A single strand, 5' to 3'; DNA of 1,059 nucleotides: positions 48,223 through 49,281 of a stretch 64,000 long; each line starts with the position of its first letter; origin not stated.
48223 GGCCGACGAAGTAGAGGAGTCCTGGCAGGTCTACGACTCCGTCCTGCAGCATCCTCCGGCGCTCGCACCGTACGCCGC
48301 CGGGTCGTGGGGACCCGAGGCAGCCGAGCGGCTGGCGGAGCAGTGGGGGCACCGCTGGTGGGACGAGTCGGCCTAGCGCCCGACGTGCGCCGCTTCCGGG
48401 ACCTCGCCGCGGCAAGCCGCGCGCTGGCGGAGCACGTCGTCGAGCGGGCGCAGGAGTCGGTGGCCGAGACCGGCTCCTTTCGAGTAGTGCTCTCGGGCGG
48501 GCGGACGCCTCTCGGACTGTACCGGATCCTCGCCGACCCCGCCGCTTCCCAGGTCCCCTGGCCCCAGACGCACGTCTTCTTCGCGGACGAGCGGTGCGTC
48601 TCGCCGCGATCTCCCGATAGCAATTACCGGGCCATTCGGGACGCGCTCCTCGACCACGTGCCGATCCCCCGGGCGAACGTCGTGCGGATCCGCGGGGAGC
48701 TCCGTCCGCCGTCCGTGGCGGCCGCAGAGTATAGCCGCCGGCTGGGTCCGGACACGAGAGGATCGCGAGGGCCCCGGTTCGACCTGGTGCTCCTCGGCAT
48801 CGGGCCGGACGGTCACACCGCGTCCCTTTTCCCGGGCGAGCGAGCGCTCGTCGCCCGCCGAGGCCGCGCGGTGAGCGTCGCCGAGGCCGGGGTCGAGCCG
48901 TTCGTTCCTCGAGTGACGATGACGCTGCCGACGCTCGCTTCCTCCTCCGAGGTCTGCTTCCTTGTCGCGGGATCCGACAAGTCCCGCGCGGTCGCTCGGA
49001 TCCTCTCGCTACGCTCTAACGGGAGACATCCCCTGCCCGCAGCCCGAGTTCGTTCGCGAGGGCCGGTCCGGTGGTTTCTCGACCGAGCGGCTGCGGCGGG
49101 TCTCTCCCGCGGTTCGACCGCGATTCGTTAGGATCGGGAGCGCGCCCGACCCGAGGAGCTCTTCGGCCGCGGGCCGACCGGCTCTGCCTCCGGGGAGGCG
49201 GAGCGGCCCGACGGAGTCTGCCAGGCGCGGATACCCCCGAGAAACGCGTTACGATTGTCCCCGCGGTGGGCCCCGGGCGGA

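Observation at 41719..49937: Complete bacterial-style oxidative pentose-phosphate module (tkt-pgi-HAD-gnd-zwf-pgl plus ROK glucokinase) in an archaeon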

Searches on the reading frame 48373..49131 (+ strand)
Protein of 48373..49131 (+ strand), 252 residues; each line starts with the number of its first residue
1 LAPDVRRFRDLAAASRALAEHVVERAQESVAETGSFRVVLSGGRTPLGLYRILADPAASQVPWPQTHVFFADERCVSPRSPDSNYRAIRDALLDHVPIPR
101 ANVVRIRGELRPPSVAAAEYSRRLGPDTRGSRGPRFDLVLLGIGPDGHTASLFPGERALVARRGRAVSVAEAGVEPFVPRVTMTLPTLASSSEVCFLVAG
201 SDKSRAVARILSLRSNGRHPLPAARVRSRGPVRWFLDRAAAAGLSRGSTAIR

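Call 5: search_protein_families(library=pfam, proteins=[window:48373-49131:+])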
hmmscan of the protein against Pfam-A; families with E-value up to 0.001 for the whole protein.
window:48373-49131:+ (252 aa): 1 family
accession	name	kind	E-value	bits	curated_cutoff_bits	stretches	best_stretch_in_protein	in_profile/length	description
PF01182.26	Glucosamine_iso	-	2.9e-67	227.3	27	1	11-233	3-224/225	Glucosamine-6-phosphate isomerases/6-phosphogluconolactonase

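Call 6: search_protein_families(library=ncbifam, proteins=[window:48373-49131:+])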
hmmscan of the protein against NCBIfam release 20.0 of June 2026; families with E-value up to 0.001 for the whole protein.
window:48373-49131:+ (252 aa): 7 families
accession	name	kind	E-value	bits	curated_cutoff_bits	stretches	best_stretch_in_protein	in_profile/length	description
TIGR01198.1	pgl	equivalog_domain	2.7e-62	210.4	124.45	1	8-242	2-232/234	6-phosphogluconolactonase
NF002557.0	PRK02122.1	subfamily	1.9e-12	46.1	384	1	8-248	34-279/653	glucosamine-6-phosphate deaminase-like protein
TIGR00502.1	nagB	equivalog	3.4e-12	46.2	236.9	1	15-218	13-223/259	glucosamine-6-phosphate deaminase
NF001684.0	PRK00443.1-4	subfamily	8.2e-09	35.3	326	1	23-244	17-241/260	glucosamine-6-phosphate deaminase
NF001685.0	PRK00443.1-5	equivalog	4.2e-07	29.5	513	1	18-207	16-212/266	glucosamine-6-phosphate deaminase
NF009022.0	PRK12358.1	equivalog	1e-05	25.1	247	1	29-244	23-237/239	glucosamine-6-phosphate deaminase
NF007291.0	PRK09762.1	equivalog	0.0001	22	271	1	14-220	11-219/236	galactosamine-6-phosphate isomerase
